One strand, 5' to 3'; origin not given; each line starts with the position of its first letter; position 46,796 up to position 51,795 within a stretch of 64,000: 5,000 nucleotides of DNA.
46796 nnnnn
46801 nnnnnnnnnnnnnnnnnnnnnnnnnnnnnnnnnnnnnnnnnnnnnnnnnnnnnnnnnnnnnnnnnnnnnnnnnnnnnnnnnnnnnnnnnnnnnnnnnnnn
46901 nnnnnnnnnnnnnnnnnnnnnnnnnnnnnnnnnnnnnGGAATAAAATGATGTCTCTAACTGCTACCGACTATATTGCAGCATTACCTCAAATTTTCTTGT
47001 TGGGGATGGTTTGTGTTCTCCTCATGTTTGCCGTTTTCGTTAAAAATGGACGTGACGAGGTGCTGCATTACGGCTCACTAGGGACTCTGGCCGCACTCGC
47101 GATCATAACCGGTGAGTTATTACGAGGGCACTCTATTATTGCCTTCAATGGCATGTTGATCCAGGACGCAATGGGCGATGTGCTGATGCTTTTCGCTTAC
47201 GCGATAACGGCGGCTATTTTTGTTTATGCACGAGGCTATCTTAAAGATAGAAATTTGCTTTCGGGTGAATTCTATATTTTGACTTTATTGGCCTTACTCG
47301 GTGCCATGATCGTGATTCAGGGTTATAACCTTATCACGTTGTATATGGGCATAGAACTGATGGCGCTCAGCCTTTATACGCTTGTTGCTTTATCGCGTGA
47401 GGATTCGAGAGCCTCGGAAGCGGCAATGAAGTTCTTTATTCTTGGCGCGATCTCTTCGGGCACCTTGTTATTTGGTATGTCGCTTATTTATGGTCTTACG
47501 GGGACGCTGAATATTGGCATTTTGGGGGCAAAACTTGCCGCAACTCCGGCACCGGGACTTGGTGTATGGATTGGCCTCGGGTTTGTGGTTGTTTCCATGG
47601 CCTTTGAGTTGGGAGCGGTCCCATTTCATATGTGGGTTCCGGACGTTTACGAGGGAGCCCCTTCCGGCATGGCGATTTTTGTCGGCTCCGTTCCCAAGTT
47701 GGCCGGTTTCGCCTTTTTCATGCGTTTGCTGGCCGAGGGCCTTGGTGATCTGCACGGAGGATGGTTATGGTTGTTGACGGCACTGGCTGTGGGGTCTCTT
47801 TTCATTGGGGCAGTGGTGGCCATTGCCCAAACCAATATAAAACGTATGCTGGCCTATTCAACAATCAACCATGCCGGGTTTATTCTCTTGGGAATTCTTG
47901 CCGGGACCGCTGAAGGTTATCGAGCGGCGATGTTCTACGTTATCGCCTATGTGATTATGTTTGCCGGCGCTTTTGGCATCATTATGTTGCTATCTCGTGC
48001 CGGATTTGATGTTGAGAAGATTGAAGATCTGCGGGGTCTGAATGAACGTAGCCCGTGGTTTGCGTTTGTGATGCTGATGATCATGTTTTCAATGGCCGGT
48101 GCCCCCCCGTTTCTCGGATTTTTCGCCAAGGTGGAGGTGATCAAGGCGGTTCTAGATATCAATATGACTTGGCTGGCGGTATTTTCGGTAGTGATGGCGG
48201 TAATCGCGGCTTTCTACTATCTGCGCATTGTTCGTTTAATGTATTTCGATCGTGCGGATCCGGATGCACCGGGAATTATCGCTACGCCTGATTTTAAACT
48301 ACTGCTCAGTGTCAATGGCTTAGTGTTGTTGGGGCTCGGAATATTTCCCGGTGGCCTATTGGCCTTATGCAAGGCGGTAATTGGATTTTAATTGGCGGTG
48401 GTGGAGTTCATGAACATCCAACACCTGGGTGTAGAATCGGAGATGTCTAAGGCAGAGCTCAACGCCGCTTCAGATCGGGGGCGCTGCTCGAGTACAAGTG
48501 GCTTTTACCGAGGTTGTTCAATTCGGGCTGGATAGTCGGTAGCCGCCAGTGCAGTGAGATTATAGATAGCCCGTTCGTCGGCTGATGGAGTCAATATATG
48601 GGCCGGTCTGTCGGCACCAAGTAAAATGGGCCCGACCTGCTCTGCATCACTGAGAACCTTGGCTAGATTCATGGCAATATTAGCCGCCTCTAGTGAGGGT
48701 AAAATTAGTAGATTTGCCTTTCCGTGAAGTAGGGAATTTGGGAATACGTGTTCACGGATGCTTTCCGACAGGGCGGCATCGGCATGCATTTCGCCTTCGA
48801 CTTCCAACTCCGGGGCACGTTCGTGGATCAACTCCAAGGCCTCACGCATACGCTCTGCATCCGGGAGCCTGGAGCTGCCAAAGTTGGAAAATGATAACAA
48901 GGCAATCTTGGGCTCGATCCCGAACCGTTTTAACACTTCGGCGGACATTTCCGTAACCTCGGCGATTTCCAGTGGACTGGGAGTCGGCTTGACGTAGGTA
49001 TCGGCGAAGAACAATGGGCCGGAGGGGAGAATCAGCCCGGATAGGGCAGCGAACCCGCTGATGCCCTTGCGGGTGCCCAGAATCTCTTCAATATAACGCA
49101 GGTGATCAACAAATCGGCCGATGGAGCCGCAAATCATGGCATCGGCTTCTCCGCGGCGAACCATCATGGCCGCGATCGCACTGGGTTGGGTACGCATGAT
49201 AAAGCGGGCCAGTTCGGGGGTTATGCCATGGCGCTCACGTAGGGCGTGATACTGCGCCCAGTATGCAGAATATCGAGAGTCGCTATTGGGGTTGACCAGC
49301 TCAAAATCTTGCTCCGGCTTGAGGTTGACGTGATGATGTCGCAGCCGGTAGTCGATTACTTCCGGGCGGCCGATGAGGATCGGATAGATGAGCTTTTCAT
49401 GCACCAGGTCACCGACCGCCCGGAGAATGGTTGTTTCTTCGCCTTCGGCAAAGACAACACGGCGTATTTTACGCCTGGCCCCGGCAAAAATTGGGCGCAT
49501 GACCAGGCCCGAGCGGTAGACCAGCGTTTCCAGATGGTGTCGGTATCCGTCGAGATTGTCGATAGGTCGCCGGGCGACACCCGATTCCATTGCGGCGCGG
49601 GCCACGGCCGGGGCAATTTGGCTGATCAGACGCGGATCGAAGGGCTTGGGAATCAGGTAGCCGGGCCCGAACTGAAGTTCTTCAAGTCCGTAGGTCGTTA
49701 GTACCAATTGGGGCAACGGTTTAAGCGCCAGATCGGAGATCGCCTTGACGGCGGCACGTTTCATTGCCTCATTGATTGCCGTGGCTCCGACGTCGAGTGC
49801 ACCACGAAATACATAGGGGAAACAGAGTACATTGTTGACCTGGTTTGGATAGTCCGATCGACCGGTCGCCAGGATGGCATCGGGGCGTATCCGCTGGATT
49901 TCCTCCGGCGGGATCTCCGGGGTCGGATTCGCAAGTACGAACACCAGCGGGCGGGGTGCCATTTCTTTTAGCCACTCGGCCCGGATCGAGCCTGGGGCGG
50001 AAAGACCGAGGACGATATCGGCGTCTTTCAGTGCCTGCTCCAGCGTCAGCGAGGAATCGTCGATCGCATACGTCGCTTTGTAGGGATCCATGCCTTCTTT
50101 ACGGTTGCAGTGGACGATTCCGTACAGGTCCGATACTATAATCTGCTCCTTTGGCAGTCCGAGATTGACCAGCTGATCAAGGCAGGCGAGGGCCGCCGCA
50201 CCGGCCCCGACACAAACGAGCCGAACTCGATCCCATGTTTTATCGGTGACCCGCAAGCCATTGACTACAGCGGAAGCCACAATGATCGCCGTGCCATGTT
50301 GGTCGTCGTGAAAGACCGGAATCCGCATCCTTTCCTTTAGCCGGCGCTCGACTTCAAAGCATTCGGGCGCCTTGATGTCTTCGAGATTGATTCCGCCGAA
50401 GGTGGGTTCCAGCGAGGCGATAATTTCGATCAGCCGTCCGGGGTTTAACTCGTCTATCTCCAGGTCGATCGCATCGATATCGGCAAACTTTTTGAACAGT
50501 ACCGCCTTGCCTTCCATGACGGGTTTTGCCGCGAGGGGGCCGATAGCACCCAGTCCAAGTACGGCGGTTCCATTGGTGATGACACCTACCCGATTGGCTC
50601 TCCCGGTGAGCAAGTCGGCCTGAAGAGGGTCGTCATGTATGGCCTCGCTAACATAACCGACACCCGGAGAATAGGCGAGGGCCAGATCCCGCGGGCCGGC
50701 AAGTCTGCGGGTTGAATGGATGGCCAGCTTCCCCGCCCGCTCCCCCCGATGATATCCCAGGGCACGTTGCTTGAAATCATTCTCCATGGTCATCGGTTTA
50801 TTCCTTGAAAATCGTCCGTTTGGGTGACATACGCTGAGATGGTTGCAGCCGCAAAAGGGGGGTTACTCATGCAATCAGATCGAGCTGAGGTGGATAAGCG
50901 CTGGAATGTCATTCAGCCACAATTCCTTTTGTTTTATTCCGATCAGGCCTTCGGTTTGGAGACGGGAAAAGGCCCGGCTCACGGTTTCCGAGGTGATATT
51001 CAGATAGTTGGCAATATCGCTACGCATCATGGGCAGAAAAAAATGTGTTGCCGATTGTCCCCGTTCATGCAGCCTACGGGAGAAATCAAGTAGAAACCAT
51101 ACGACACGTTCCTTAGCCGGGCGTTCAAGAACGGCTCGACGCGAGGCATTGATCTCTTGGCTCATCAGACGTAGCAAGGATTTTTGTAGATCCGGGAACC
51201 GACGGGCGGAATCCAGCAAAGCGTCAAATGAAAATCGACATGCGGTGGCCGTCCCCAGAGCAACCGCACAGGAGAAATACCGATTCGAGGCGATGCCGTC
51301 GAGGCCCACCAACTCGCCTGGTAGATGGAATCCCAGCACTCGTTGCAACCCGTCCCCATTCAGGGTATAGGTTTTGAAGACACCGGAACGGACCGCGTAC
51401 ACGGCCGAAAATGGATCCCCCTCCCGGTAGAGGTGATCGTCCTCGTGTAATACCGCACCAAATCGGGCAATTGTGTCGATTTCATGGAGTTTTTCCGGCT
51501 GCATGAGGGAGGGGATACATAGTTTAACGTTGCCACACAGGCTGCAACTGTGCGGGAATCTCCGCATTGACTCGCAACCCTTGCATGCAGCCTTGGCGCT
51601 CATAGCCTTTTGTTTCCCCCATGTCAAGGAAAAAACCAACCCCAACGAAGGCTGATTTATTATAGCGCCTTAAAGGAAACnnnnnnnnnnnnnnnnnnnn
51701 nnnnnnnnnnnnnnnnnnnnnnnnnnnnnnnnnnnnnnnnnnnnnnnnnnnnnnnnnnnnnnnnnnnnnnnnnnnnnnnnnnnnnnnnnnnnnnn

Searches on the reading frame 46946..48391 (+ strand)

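Call 14: search_protein_families(library=pfam, proteins=[window:46946-48391:+], max_evalue=0.00001)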
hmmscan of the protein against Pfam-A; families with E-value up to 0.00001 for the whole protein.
window:46946-48391:+ (481 aa): 1 family
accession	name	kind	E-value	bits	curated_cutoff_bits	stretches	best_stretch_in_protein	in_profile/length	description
PF00361.26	Proton_antipo_M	-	2.9e-69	233.9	21.5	1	127-420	2-293/294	NADH:quinone oxidoreductase/Mrp antiporter, TM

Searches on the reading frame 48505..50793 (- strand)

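Call 14: search_protein_families(library=pfam, proteins=[window:48505-50793:-], max_evalue=0.00001)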
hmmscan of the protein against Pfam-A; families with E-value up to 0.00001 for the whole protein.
window:48505-50793:- (762 aa): 3 families
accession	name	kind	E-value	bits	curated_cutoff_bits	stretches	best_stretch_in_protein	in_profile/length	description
PF01515.24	PTA_PTB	-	1.6e-95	320.6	24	1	431-751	2-319/319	Phosphate acetyl/butaryl transferase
PF00390.24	malic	-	2.1e-23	83.5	23.1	1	34-115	15-117/182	Malic enzyme, N-terminal domain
PF03949.21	Malic_M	-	1.2e-16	61.3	23.5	1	167-356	3-225/258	Malic enzyme, NAD binding domain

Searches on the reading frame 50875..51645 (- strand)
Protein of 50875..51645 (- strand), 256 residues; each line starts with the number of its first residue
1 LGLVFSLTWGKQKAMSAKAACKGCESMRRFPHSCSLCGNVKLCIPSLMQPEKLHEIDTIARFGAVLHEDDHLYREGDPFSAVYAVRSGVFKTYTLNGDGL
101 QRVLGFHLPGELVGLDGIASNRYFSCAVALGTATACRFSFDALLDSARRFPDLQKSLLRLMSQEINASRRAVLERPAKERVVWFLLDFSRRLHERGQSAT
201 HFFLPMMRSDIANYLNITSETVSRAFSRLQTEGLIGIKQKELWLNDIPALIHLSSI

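Call 14: search_protein_families(library=pfam, proteins=[window:50875-51645:-], max_evalue=0.00001)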
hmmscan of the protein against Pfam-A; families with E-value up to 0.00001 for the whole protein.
window:50875-51645:- (256 aa): 3 families
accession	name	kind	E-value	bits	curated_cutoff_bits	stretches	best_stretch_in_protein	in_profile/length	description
PF13545.12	HTH_Crp_2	-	1.8e-14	53.9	27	1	179-251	1-68/70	Crp-like helix-turn-helix domain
PF00027.35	cNMP_binding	-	2.2e-12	47.2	27.5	1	66-145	4-84/89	Cyclic nucleotide-binding domain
PF00325.26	Crp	-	1.3e-09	38.1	21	1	204-235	1-32/32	Bacterial regulatory proteins, crp family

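Call 18: search_protein_families(library=ncbifam, proteins=[window:50875-51645:-], max_evalue=0.00001)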
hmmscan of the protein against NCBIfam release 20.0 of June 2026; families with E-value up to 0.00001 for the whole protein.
window:50875-51645:- (256 aa): 5 families
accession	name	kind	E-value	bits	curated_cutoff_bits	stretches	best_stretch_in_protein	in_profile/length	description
NF008365.0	PRK11161.1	subfamily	2.8e-53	180.7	228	1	32-254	18-243/250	fumarate/nitrate reduction transcriptional regulator Fnr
NF050806.1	TransRegFixKCaul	equivalog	2.9e-26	92.1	300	1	66-252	28-212/215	transcriptional regulator FixK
NF045989.1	TransRegFnrLRhodb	equivalog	1.2e-19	70.5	300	1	30-251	6-232/245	transcriptional regulator FnrL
NF052518.1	TransRegLdrP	equivalog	2.3e-09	37.5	300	1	69-250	7-184/195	transcriptional regulator LdrP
NF006901.0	PRK09392.1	equivalog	2.7e-06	26.9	211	1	175-253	147-220/236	transcriptional activator FtrB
